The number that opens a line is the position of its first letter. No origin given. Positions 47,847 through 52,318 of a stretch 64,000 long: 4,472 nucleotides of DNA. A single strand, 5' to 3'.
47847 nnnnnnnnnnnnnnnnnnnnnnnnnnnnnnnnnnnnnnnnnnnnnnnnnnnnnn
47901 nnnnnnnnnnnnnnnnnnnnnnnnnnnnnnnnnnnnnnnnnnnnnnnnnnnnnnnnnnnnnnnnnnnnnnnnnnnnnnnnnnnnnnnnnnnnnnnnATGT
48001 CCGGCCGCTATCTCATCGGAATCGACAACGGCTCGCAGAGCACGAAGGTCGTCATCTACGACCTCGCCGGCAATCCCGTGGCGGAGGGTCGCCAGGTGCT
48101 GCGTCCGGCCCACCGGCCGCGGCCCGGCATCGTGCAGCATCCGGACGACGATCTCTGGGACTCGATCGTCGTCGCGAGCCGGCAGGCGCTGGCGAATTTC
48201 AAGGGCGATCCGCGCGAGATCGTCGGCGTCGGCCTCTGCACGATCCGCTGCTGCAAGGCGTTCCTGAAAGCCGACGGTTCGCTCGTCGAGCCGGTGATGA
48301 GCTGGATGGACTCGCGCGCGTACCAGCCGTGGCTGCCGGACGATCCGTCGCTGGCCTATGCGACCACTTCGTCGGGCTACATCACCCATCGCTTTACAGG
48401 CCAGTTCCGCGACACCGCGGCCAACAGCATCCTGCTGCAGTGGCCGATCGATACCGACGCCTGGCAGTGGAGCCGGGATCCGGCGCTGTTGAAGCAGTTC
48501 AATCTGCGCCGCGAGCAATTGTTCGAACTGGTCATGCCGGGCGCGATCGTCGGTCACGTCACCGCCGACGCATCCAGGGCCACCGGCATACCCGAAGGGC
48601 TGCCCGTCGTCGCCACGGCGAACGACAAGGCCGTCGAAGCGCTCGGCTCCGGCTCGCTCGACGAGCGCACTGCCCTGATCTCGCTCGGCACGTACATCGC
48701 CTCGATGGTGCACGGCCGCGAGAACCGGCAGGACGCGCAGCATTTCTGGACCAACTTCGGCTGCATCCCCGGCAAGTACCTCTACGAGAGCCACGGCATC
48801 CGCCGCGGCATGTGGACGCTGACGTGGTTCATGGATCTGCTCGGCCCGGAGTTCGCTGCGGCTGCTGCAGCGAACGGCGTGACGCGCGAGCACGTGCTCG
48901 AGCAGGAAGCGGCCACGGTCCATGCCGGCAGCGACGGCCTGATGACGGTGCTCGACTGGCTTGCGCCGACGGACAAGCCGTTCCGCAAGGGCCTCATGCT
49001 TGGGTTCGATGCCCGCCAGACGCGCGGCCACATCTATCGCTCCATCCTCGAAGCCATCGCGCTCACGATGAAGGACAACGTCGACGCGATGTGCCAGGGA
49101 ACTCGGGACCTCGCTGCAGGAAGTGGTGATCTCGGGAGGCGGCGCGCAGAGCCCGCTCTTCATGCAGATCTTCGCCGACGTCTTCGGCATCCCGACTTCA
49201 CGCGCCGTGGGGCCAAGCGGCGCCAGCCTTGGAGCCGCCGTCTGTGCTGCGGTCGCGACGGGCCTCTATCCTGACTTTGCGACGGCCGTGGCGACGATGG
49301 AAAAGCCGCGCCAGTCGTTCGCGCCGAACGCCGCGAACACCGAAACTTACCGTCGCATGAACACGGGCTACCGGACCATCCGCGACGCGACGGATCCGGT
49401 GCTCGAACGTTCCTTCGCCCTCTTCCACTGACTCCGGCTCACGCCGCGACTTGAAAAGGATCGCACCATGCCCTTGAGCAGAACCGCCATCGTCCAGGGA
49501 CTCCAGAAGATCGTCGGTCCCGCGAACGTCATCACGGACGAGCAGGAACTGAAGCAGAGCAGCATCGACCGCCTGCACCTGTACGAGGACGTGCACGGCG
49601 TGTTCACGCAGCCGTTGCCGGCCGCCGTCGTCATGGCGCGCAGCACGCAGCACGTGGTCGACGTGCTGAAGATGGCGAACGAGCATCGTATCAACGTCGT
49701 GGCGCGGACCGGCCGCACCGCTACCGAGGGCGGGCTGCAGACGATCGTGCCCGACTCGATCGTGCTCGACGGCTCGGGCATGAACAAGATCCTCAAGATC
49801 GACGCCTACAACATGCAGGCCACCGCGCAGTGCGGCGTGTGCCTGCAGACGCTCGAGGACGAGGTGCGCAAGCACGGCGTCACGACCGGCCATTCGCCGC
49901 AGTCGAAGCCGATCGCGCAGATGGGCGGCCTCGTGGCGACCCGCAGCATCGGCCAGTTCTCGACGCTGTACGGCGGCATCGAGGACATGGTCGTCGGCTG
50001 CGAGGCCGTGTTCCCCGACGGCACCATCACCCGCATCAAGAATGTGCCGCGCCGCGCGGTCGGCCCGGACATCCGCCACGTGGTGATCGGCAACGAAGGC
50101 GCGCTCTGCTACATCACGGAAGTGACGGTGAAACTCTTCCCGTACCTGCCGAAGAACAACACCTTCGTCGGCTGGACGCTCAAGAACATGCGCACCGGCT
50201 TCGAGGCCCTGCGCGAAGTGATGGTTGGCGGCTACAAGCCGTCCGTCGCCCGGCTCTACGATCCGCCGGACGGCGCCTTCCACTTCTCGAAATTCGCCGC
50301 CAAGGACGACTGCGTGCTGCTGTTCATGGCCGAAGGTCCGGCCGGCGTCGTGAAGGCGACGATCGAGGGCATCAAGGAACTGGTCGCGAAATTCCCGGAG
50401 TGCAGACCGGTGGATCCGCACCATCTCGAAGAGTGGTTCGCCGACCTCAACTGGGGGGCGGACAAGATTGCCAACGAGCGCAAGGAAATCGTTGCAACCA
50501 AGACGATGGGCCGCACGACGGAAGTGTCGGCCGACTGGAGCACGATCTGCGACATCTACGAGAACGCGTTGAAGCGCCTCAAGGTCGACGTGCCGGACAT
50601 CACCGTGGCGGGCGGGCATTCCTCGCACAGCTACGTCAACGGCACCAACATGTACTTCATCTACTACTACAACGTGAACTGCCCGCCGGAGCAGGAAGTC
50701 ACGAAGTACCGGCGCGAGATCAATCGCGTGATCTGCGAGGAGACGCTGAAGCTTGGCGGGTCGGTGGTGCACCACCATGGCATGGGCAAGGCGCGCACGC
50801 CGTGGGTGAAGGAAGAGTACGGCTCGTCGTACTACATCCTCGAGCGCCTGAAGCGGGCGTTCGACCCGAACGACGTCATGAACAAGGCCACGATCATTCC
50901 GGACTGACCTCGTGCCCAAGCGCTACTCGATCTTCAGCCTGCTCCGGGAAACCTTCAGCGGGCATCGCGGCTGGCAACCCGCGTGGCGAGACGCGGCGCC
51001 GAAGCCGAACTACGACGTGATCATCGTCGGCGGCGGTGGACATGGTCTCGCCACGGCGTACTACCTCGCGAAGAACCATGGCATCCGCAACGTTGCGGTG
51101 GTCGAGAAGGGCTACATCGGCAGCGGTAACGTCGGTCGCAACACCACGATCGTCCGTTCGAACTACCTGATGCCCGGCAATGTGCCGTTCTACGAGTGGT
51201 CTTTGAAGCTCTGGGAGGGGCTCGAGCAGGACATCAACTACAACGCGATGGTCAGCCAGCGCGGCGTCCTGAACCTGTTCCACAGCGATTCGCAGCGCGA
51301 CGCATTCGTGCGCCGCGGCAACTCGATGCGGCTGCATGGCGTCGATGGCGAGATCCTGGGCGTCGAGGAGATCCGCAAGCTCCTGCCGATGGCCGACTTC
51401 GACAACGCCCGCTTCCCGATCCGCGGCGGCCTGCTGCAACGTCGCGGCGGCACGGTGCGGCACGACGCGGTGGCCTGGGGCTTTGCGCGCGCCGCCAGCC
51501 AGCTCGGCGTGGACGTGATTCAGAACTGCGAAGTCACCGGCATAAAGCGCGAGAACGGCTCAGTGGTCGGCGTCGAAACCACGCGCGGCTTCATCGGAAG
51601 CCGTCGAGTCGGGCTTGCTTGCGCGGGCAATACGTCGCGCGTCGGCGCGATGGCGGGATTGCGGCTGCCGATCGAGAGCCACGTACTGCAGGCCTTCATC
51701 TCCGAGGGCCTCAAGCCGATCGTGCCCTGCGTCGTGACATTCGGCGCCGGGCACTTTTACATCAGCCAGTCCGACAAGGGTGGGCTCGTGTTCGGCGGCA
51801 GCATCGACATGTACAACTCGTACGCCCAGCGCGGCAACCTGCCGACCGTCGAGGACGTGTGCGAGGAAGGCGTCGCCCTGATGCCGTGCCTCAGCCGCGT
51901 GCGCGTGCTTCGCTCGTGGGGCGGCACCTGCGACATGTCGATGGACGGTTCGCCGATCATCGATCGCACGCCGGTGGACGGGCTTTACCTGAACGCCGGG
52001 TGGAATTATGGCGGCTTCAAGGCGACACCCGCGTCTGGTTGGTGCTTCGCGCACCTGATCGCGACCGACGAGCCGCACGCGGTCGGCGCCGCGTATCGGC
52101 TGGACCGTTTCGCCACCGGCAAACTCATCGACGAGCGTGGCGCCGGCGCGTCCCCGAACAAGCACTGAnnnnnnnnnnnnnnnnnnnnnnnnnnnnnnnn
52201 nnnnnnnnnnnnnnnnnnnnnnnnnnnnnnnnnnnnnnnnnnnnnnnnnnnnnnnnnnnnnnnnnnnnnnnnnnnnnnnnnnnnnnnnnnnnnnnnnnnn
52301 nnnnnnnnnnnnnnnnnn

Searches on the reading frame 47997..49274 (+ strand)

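Call 11: search_protein_families(library=pfam, proteins=[window:47997-49274:+])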
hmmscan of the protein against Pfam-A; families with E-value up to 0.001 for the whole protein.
window:47997-49274:+ (425 aa): 2 families
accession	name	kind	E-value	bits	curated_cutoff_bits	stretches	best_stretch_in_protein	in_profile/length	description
PF00370.27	FGGY_N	-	1.4e-19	71.1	28.8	2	5-110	1-105/245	FGGY family of carbohydrate kinases, N-terminal domain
PF02782.22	FGGY_C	-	1.7e-11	44.7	27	1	227-367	2-144/198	FGGY family of carbohydrate kinases, C-terminal domain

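Call 33: search_protein_families(library=ncbifam, proteins=[window:47997-49274:+], max_evalue=0.00001)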
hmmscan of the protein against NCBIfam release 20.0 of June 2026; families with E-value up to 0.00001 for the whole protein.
window:47997-49274:+ (425 aa): 10 families
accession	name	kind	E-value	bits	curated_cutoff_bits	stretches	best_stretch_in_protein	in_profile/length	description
TIGR01312.1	XylB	equivalog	7.8e-30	103.8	380.25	2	128-367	157-385/481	xylulokinase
NF008187.0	PRK10939.1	equivalog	1.8e-23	83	528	1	160-319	194-353/521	autoinducer-2 kinase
TIGR02628.1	fuculo_kin_coli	equivalog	2.7e-16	59.6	470.9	1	126-367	158-388/465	L-fuculokinase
TIGR01311.1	glycerol_kin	equivalog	2.3e-14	52.6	590.35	1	5-110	2-107/496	glycerol kinase GlpK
TIGR01314.1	gntK_FGGY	equivalog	2.6e-14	52.6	648.55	1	163-356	190-385/505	gluconokinase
NF003154.0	PRK04123.1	equivalog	7.5e-14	51.3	428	1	176-365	242-436/554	ribulokinase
NF000756.0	PRK00047.1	subfamily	6.8e-13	47.7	498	1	3-86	4-86/502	glycerol kinase GlpK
NF011601.0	PRK15027.1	equivalog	3e-12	45.7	912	1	127-365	154-380/484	xylulokinase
TIGR01234.1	L-ribulokinase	equivalog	5.3e-12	45.3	583.25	1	182-358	242-422/536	ribulokinase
TIGR01315.1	5C_CHO_kinase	subfamily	2.4e-08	33.1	408.7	1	6-97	2-91/541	FGGY family pentulose kinase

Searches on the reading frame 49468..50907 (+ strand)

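Call 11: search_protein_families(library=pfam, proteins=[window:49468-50907:+])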
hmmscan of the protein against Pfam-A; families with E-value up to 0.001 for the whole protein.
window:49468-50907:+ (479 aa): 2 families
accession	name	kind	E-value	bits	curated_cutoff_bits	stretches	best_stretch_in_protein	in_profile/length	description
PF01565.28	FAD_binding_4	-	5.5e-34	117.3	26.4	1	51-190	1-138/139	FAD binding domain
PF02913.24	FAD-oxidase_C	-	1.2e-21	78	21.2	1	227-473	1-245/248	FAD linked oxidases, C-terminal domain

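Call 33: search_protein_families(library=ncbifam, proteins=[window:49468-50907:+], max_evalue=0.00001)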
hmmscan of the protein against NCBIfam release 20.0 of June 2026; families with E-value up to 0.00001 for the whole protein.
window:49468-50907:+ (479 aa): 5 families
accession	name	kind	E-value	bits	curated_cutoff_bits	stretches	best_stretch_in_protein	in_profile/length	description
TIGR00387.1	glcD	equivalog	2.7e-38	131.9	567.9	1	54-472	1-410/413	glycolate oxidase subunit GlcD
NF049975.1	2HglutDHaseYdiJ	equivalog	4.8e-24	84.2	1350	1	31-194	34-196/1018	D-2-hydroxyglutarate dehydrogenase YdiJ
NF008408.0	PRK11230.1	equivalog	2.2e-23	82.5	897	1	4-232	17-236/499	glycolate oxidase subunit GlcD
NF008439.0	PRK11282.1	equivalog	1.5e-12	47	284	1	58-234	6-180/358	glycolate oxidase subunit GlcE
TIGR01677.1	pln_FAD_oxido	subfamily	2.7e-08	32.8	383.1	1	52-228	35-216/560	FAD-dependent oxidoreductase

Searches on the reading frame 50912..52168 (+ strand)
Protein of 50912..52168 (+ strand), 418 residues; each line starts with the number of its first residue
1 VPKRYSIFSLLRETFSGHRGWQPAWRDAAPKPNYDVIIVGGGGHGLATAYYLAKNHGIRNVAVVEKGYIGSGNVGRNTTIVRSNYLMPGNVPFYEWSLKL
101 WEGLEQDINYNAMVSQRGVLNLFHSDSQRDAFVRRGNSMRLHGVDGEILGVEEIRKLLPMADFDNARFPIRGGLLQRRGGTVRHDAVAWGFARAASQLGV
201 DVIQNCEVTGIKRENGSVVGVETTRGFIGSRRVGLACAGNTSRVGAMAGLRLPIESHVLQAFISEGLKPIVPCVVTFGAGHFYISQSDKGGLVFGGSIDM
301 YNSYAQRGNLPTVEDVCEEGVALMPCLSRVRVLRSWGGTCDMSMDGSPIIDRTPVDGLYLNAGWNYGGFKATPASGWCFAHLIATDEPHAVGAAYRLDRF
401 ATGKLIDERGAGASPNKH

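Call 11: search_protein_families(library=pfam, proteins=[window:50912-52168:+])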
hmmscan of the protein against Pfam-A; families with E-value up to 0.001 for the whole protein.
window:50912-52168:+ (418 aa): 6 families
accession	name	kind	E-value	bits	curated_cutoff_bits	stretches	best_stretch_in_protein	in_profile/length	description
PF01266.30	DAO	-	4.4e-68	230.8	27.9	1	35-382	1-353/353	FAD dependent oxidoreductase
PF00890.30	FAD_binding_2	-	1.4e-06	28.2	20.4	1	35-68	1-32/414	FAD binding domain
PF01946.23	Thi4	-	3.2e-05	23.7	26.2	1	34-67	18-50/235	Thi4 family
PF04820.20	Trp_halogenase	-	8.6e-05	22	21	1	35-78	1-46/458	Tryptophan halogenase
PF13738.12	Pyr_redox_3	-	9e-05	22.3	30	0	37-70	1-33/305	Pyridine nucleotide-disulphide oxidoreductase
PF13450.12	NAD_binding_8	-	0.00025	21.7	21.9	1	38-75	1-36/68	NAD(P)-binding Rossmann-like domain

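Call 33: search_protein_families(library=ncbifam, proteins=[window:50912-52168:+], max_evalue=0.00001)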
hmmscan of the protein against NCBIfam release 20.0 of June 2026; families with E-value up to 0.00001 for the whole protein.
window:50912-52168:+ (418 aa): 12 families
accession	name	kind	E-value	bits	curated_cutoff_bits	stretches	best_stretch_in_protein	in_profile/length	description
TIGR01373.1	soxB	subfamily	1.2e-211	702.8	529.45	1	4-408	1-407/407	sarcosine oxidase subunit beta family protein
NF008425.0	PRK11259.1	equivalog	2.9e-22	79.1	257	1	33-240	4-203/377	N-methyl-L-tryptophan oxidase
NF001933.0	PRK00711.1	subfamily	2.6e-19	69.5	383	2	100-253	118-269/429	D-amino acid dehydrogenase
TIGR02352.1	thiamin_ThiO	equivalog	5e-19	68.6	250.8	1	36-385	1-349/351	glycine oxidase ThiO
NF050086.1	pipecolate_AmaA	exception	7.3e-17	61.1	600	1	111-239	115-235/425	L-pipecolate oxidase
TIGR01377.1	soxA_mon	subfamily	9.9e-16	57.5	479.65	1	34-402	1-377/381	amino oxidase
TIGR03329.1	Phn_aa_oxid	hypoth_equivalog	1e-10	41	632.8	0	33-79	24-70/460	putative aminophosphonate oxidoreductase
NF008726.1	PRK11728.1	equivalog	6.8e-08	31.7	299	1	34-251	1-212/389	L-2-hydroxyglutarate oxidase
NF006130.0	PRK08274.1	equivalog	2.3e-06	26.7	369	0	189-242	136-194/467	FAD-dependent tricarballylate dehydrogenase TcuA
NF008313.0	PRK11101.1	equivalog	6.1e-06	25.1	425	0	33-83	8-56/548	anaerobic glycerol-3-phosphate dehydrogenase subunit A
TIGR03377.1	glycerol3P_GlpA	equivalog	8e-06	24.7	552.8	0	312-339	276-303/530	anaerobic glycerol-3-phosphate dehydrogenase subunit GlpA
NF004991.0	PRK06370.1-3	subfamily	8.2e-06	24.6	620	0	23-72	25-72/509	FAD-containing oxidoreductase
